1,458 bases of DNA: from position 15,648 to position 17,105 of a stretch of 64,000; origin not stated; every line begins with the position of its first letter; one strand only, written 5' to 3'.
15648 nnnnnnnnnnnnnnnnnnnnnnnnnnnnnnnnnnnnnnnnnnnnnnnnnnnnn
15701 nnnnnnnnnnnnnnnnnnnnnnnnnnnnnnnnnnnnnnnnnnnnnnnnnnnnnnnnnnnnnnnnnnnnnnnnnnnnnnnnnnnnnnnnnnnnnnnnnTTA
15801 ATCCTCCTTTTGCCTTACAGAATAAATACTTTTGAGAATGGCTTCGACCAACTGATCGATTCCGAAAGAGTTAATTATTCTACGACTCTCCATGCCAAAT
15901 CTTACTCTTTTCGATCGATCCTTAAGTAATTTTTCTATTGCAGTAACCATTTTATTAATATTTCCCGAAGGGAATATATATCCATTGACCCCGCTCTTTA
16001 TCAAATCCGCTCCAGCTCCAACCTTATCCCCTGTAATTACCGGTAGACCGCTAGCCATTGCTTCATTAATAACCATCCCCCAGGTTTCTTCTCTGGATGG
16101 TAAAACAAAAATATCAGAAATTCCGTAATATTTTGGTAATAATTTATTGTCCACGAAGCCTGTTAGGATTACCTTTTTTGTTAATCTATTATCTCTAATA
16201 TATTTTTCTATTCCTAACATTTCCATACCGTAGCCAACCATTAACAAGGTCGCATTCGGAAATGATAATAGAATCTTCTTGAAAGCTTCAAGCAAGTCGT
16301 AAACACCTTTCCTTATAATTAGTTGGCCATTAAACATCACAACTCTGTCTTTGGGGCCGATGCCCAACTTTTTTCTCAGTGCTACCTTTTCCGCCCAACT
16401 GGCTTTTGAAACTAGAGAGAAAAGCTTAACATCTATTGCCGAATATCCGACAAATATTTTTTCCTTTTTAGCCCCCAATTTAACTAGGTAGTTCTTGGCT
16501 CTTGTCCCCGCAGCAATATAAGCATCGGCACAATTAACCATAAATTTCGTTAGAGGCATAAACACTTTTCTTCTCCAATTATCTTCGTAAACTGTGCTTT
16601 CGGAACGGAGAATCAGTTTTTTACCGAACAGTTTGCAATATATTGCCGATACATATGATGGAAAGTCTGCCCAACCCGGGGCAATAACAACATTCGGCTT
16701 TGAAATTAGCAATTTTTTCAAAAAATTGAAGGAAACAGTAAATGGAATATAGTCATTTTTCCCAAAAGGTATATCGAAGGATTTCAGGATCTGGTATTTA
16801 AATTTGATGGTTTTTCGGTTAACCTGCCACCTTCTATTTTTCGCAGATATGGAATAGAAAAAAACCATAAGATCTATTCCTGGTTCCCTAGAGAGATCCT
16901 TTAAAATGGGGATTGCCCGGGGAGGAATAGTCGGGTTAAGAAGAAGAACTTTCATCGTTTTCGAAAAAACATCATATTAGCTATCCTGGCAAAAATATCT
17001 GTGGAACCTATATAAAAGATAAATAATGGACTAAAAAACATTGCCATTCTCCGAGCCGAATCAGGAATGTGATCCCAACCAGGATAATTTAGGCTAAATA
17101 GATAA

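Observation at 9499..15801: Embedded cassette predicted to make a nucleotide-activated cyclitol/polyol phosphate and transfer it as a phospho-headgroup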

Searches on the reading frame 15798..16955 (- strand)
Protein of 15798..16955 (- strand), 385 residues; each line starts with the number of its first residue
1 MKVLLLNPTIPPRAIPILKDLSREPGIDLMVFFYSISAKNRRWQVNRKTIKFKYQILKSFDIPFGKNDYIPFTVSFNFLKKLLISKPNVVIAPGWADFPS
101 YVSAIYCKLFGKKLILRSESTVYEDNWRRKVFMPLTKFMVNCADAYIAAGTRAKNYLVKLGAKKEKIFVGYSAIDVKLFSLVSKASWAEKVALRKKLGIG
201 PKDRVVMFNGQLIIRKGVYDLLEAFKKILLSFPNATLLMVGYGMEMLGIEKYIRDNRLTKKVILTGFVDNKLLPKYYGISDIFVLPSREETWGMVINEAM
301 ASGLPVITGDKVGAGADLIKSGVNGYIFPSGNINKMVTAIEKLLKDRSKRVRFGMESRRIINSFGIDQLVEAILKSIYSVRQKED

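Call 3: search_protein_families(library=pfam, proteins=[window:15798-16955:-], max_evalue=0.01)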
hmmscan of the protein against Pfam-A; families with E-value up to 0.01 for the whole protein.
window:15798-16955:- (385 aa): 4 families
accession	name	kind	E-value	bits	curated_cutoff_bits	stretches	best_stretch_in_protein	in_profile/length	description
PF00534.26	Glycos_transf_1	-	2.8e-39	134.8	26.4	1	193-358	5-170/172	Glycosyl transferases group 1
PF13692.12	Glyco_trans_1_4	-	2.5e-31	109.3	27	1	204-346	2-142/142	Glycosyl transferases group 1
PF20706.3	GT4-conflict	-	3.2e-06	26.8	26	1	280-351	282-362/385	Family 4 Glycosyltransferase in conflict systems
PF13439.12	Glyco_transf_4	-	4.2e-06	27.3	28.5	1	53-176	39-168/170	Glycosyltransferase Family 4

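Call 4: search_protein_families(library=ncbifam, proteins=[window:15798-16955:-], max_evalue=0.01)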
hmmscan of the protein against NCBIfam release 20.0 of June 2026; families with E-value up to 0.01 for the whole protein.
window:15798-16955:- (385 aa): 42 families (the best 25 are shown)
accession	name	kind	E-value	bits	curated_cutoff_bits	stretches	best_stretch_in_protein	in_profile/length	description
TIGR03999.1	thiol_BshA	equivalog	2.5e-29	102.4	273.7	1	130-373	132-366/375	N-acetyl-alpha-D-glucosaminyl L-malate synthase BshA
TIGR03088.1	stp2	hypoth_equivalog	2.3e-26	92.8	409.05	1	132-374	126-367/374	TIGR03088 family PEP-CTERM/XrtA system glycosyltransferase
TIGR04157.1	glyco_rSAM_CFB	subfamily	2.2e-25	89.5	400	1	139-346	166-366/406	TIGR04157 family glycosyltransferase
TIGR04063.1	stp3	hypoth_equivalog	3.9e-25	88.6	442.05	1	125-361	140-375/397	TIGR04063 family PEP-CTERM/XrtA system glycosyltransferase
NF041876.1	EPS_EpsE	equivalog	3.2e-22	79.3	400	1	209-364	220-380/389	exopolysaccharide biosynthesis GT4 family glycosyltransferase EpsE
NF047880.1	glyco_SdgA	exception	9.5e-22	77.2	800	1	211-368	323-478/488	serine-aspartate repeat adhesin O-glycosyltransferase SdgA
NF047684.1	TeichurnBiosyTuaC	equivalog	2.4e-20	72.8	550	1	174-354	194-362/391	teichuronic acid biosynthesis protein TuaC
NF049988.1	MGlcDAGSynMgs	equivalog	3e-20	72.9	400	1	168-330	179-339/398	alpha-monoglucosyldiacylglycerol synthase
NF007396.0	PRK09922.1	equivalog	1.4e-18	66.9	385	1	31-350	39-330/361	lipopolysaccharide 1,6-galactosyltransferase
NF053513.1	Gtran_IagA_BgsA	equivalog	4.3e-18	65.4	460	1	131-352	94-305/333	LTA glycolipid anchor biosynthesis glycosyltransferase, IagA/BgsA family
TIGR03449.1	mycothiol_MshA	equivalog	5e-18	65.2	462.5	1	139-376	161-399/406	D-inositol-3-phosphate glycosyltransferase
NF038295.1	EPS_HpsP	equivalog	1.8e-17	63.5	550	1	175-367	178-374/388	hormogonium polysaccharide biosynthesis glycosyltransferase HpsP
NF053787.1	GlcN_PG_synth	equivalog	3.8e-17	62.2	480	1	188-376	182-355/361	N-acetylglucosaminyl phosphatidylglycerol synthase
NF049987.1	DaglGlyslTfaseDgs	equivalog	9e-17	61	500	1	136-378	95-324/332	processive diacylglycerol alpha-glucosyltransferase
NF012028.0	PRK15484.1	subfamily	1.2e-16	60.8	618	1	190-349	180-347/380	lipopolysaccharide N-acetylglucosaminyltransferase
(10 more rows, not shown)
